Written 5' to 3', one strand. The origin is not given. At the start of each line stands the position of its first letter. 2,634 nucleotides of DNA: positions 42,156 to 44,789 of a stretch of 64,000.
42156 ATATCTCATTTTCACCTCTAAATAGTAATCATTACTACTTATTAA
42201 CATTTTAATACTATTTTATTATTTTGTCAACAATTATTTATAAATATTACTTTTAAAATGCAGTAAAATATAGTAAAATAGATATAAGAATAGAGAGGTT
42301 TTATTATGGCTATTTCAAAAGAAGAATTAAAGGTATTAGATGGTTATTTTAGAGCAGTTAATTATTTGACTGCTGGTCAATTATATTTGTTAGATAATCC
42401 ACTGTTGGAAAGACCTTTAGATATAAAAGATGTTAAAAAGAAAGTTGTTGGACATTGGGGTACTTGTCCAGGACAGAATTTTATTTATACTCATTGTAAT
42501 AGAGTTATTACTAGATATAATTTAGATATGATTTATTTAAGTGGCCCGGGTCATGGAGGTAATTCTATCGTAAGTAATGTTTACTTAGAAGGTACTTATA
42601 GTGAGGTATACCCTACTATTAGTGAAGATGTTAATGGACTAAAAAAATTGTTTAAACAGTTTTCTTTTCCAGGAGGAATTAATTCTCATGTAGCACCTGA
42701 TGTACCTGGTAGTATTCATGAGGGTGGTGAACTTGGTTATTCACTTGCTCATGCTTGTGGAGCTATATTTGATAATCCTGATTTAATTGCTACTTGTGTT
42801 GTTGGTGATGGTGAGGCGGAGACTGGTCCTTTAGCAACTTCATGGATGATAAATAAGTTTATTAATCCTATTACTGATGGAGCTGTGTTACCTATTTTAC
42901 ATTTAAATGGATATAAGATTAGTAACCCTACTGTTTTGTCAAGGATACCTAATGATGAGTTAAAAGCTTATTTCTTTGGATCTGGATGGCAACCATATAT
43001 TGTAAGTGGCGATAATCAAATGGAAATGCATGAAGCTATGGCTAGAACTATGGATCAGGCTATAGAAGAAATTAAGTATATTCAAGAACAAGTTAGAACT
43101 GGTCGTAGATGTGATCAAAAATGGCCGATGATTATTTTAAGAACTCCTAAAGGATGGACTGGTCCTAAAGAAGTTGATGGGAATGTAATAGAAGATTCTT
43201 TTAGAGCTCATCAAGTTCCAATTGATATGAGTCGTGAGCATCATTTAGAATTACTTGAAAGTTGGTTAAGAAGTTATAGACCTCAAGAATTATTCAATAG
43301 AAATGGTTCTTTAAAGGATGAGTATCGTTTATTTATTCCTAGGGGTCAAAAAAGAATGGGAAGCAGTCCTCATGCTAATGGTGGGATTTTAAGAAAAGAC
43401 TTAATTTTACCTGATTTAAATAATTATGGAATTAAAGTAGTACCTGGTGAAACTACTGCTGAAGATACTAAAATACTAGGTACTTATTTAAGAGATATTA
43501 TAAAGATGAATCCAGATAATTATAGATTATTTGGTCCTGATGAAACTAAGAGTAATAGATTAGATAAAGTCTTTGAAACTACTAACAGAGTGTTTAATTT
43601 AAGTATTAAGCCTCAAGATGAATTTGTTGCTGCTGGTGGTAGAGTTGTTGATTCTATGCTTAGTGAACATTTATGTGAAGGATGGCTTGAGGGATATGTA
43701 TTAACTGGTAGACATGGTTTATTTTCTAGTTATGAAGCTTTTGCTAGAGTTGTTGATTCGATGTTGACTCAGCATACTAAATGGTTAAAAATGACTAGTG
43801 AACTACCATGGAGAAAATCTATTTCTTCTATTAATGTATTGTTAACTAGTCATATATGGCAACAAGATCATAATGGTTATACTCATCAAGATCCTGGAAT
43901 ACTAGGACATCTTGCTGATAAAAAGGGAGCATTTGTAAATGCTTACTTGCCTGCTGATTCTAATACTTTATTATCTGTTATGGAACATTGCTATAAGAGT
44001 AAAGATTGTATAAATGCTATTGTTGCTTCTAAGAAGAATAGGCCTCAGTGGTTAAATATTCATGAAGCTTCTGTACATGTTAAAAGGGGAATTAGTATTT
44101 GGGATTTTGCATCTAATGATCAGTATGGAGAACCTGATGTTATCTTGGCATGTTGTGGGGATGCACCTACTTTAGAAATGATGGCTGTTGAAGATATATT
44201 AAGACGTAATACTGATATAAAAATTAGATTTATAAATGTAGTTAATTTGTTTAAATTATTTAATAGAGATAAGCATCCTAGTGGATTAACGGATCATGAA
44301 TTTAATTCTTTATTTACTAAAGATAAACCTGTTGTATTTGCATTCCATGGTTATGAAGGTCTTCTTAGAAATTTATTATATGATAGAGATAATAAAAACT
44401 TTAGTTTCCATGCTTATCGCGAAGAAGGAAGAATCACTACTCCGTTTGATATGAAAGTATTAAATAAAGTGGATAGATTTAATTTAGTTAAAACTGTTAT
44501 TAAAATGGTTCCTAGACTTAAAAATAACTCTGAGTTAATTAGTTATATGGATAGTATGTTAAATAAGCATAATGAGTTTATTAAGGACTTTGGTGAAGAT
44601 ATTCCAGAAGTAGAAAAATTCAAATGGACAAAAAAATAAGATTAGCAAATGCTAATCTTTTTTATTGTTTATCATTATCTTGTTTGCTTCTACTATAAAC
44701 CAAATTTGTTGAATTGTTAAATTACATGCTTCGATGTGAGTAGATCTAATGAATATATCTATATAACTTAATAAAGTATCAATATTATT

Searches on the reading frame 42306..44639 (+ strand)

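Call 39: search_protein_families(library=pfam, proteins=[window:42306-44639:+], max_evalue=0.01)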
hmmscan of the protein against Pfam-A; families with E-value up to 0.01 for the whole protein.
window:42306-44639:+ (777 aa): 3 families
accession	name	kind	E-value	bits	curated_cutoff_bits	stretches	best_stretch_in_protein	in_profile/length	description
PF09364.15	XFP_N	-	1.2e-171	570.9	23.7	1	3-361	2-363/364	XFP N-terminal domain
PF03894.20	XFP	-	1.4e-82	276.2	22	1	390-565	2-177/177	D-xylulose 5-phosphate/D-fructose 6-phosphate phosphoketolase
PF09363.15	XFP_C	-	8.1e-76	254.4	23.4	1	576-774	1-202/202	XFP C-terminal domain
